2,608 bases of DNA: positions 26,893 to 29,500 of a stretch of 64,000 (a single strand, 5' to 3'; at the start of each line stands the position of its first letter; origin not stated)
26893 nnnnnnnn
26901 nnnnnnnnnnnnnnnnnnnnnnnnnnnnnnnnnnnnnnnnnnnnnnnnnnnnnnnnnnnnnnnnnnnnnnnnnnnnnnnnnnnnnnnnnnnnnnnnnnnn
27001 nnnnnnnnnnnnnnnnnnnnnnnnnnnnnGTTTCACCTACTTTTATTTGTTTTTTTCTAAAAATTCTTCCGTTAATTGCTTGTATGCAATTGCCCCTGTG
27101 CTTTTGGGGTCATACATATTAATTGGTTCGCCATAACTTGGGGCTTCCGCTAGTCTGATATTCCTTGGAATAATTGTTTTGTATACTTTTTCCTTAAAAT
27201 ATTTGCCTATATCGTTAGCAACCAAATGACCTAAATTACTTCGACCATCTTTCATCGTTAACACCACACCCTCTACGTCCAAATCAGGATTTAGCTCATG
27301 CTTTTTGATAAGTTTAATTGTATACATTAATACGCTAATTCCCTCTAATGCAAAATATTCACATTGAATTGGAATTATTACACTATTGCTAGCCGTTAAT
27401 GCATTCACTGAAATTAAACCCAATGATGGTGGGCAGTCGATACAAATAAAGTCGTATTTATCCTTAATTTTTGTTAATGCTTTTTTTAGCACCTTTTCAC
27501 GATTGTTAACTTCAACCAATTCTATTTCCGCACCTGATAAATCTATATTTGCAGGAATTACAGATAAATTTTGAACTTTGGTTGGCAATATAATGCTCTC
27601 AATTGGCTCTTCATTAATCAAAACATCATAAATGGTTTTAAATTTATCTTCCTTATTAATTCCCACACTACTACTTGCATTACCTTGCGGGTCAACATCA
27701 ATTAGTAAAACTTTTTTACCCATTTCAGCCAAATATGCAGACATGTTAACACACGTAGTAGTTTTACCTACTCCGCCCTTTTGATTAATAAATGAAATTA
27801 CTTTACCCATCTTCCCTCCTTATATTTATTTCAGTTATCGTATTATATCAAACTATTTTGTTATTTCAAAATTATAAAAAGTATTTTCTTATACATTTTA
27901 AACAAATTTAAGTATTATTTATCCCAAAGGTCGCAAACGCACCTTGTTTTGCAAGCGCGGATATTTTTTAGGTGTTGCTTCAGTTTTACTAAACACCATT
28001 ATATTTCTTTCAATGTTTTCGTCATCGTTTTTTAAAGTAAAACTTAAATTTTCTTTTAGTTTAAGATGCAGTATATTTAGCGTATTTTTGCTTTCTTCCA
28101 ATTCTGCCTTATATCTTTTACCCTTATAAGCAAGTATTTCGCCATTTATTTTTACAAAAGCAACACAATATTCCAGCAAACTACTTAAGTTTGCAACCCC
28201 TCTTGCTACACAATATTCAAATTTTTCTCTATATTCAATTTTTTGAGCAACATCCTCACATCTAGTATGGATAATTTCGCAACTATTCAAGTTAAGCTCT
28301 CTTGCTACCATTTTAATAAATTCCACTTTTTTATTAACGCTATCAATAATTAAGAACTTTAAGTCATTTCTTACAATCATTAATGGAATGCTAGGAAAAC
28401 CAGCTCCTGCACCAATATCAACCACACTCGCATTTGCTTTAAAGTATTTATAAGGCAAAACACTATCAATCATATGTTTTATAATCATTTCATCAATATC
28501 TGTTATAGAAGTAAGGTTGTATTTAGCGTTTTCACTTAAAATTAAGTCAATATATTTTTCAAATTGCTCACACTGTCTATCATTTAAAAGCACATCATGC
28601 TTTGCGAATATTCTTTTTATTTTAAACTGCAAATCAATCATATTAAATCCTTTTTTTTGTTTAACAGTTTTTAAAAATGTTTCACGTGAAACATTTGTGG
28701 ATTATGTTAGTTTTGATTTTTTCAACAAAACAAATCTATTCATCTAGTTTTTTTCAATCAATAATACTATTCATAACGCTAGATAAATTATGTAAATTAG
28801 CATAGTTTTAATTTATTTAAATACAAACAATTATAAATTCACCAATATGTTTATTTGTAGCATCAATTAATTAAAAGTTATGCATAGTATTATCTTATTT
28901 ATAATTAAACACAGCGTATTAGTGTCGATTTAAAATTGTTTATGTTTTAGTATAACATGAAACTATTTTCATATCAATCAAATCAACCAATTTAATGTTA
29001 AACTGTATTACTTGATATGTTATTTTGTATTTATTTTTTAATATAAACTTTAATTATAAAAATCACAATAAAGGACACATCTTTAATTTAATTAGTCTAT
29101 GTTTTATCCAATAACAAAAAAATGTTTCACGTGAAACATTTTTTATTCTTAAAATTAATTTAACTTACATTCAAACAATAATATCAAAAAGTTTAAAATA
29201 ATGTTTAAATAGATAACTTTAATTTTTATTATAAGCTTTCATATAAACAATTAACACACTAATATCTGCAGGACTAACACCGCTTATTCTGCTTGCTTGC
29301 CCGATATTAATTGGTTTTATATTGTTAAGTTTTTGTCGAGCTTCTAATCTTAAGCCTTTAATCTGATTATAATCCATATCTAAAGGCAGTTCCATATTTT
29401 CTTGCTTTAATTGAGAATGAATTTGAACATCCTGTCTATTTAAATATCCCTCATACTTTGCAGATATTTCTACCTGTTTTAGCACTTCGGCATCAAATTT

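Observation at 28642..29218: Twin perfect parS palindromes bracketing a 430-bp non-coding AT-rich spacer that splits mnmG from rsmG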

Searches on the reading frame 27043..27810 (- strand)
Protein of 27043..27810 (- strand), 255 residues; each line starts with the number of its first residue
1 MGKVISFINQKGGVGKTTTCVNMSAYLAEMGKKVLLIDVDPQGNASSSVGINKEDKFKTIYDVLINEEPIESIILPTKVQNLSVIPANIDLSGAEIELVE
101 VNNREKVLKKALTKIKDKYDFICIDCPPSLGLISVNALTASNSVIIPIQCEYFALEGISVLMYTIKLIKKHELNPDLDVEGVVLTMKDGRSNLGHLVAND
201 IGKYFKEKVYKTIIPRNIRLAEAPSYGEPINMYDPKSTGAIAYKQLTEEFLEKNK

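Call 7: search_protein_families(library=ncbifam, proteins=[window:27043-27810:-])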
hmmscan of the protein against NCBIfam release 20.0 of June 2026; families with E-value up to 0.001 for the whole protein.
window:27043-27810:- (255 aa): 31 families (the best 25 are shown)
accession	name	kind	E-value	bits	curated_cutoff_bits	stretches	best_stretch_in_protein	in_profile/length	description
TIGR03453.1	partition_RepA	equivalog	2.4e-32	112.2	348.45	1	3-159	105-275/387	plasmid partitioning protein RepA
NF041546.1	ParA_partition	equivalog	7.6e-32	110.5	180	2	4-55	1-52/203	ParA family partition ATPase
TIGR01969.1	minD_arch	subfamily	2.8e-31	108.6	201.75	1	4-251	2-231/251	cell division ATPase MinD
NF041283.1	PrgP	equivalog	4.1e-31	108.4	400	1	1-234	1-242/297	ParA superfamily DNA segregation protein PrgP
NF010443.0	PRK13869.1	subfamily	5.2e-21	74.9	446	1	3-161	122-294/405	plasmid-partitioning protein RepA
TIGR01968.1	minD_bact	equivalog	7.9e-18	64.7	212.9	1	3-250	2-236/261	septum site-determining protein MinD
NF010259.0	PRK13705.1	equivalog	2.8e-16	59.5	725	1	3-163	107-277/388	plasmid-partitioning protein SopA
TIGR01007.1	eps_fam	subfamily_domain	1.7e-15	57.1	108.05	1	3-133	18-142/204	polysaccharide biosynthesis tyrosine autokinase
TIGR03371.1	cellulose_yhjQ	equivalog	2.9e-12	46.6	157.85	1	3-246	2-237/246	cellulose biosynthesis protein BcsQ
TIGR03018.1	pepcterm_TyrKin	hypoth_equivalog_domain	9.8e-12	44.6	230.65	1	12-141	45-171/207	XrtA-associated tyrosine autokinase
TIGR01287.1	nifH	equivalog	4.3e-11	42.6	394.35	1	8-67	5-62/275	nitrogenase iron protein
NF008568.0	PRK11519.1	equivalog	1e-10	40.5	1068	1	12-133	536-650/720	tyrosine-protein kinase Wzc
NF009701.0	PRK13230.1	subfamily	1.6e-10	40.5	350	1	9-81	7-76/291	nitrogenase reductase-like protein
NF047398.1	AAA_KGGVGR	domain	3.3e-10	40.6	90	1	3-125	3-148/190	KGGVGR-motif variant AAA ATPase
NF008079.0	PRK10818.1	equivalog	8.2e-10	38.5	508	1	1-252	1-248/270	septum site-determining protein MinD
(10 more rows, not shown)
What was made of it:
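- On Chromosomal parS centromere (ParABS system): The ORF at 27043-27810 hits ParA-family models (call 7).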

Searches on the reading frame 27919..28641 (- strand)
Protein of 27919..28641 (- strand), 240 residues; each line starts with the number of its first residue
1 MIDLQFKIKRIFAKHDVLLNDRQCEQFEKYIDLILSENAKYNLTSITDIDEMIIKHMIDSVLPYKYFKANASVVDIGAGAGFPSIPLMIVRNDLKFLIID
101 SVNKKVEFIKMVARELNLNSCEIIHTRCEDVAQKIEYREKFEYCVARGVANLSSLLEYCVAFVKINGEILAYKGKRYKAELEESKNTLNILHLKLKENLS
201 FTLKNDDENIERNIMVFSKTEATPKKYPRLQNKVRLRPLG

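Call 7: search_protein_families(library=ncbifam, proteins=[window:27919-28641:-])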
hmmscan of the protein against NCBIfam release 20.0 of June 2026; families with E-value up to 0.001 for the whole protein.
window:27919-28641:- (240 aa): 4 families
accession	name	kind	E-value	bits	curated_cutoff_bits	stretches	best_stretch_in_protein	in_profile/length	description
TIGR00138.1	rsmG_gidB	equivalog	6.4e-49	166.1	99.5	1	27-211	1-175/183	16S rRNA (guanine(527)-N(7))-methyltransferase RsmG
TIGR02469.1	CbiT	equivalog_domain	2.1e-07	31.2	78.3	1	68-170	18-119/124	precorrin-6Y C5,15-methyltransferase (decarboxylating) subunit CbiT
TIGR01983.1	UbiG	equivalog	6.4e-07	28.9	102.95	1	62-170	49-150/228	bifunctional 2-polyprenyl-6-hydroxyphenol methylase/3-demethylubiquinol 3-O-methyltransferase UbiG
TIGR03534.1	RF_mod_PrmC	equivalog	3.9e-05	23.2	199.1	1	57-145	76-161/253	peptide chain release factor N(5)-glutamine methyltransferase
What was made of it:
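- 27919..28641 (-): rsmG (16S rRNA m7G527 methyltransferase). Call 7 (TIGR00138, 166 bits, cut-off 99.5).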

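Call 12: find_encoding_contigs(protein=window:27919-28641:-, flank=3000, max_places=6)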
Protein window:27919-28641:- (240 aa): 2 contigs read that carry it; 1 place shown.
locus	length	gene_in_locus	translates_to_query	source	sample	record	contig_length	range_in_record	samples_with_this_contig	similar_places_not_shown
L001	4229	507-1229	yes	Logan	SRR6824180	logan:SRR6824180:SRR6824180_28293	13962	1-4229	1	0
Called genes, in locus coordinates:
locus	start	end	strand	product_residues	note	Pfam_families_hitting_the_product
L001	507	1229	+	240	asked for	PF02527:GidB, PF13847:Methyltransf_31 (weak)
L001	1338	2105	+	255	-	PF00142:Fer4_NifH, PF00448:SRP54 (faint), PF01656:CbiA, PF02374:ArsA_ATPase, PF06564:CBP_BcsQ (weak), PF09140:MipZ, PF10609:ParA, PF13614:AAA_31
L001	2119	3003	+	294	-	PF02195:ParB_N, PF17762:HTH_ParB, PF01381:HTH_3 (faint), PF23552:ParB_C (faint)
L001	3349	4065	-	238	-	PF02674:Colicin_V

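Call 30: find_related_loci(query=A1, collection=metagenome_contigs, flank=3000)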
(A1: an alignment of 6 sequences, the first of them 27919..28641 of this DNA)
Query A1 (240 aa) in metagenome_contigs; peptide patterns used: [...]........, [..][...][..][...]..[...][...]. (x = any residue, [..] = any of these).
600 stretches matched a pattern (row limit reached: there are more); 388 encode a relative of the query (tblastn E <= 1e-3); the best 80 are kept; 80 distinct loci.
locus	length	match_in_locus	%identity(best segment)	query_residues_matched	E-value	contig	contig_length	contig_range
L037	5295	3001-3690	44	8-239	2e-61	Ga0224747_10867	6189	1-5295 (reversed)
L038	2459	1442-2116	43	8-239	1e-58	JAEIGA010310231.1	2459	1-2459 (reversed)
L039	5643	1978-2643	43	16-239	5e-58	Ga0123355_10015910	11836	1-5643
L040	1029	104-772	43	14-239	2e-60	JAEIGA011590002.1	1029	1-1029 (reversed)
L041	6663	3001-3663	41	14-239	9e-55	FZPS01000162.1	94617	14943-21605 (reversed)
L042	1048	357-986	42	20-229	3e-58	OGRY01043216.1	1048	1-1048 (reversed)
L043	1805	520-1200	42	13-239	1e-55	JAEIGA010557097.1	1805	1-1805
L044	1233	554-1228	42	12-239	2e-57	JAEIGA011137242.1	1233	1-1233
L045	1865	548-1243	40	8-239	4e-55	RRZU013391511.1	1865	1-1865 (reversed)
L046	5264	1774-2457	39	12-239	5e-54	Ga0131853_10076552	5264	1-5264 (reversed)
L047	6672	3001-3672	43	14-239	2e-53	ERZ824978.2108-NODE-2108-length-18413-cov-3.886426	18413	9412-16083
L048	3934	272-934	41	19-239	2e-53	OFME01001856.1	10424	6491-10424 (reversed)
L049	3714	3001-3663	42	19-239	2e-53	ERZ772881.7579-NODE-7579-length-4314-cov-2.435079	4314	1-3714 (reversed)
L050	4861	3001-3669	43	19-240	4e-53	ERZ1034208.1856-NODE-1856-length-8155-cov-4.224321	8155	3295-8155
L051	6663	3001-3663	41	19-239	5e-53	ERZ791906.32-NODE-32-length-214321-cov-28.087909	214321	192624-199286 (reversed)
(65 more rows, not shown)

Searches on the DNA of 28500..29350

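Call 29: search_rna_families(source=window, start=28500, end=29350, threshold=evalue, max_evalue=10)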
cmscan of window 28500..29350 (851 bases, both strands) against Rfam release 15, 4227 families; matches with E-value up to 10: 1.
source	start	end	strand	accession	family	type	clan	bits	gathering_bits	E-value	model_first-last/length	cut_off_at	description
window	28924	28966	-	RF02067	STnc310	Gene; sRNA;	-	15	40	7.5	1-61/61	no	Salmonella enterica sRNA STnc310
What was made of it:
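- On Known small RNA or cis-regulatory RNA family (Rfam): The best spacer hit is 15 bits at E = 7.5 (call 29).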
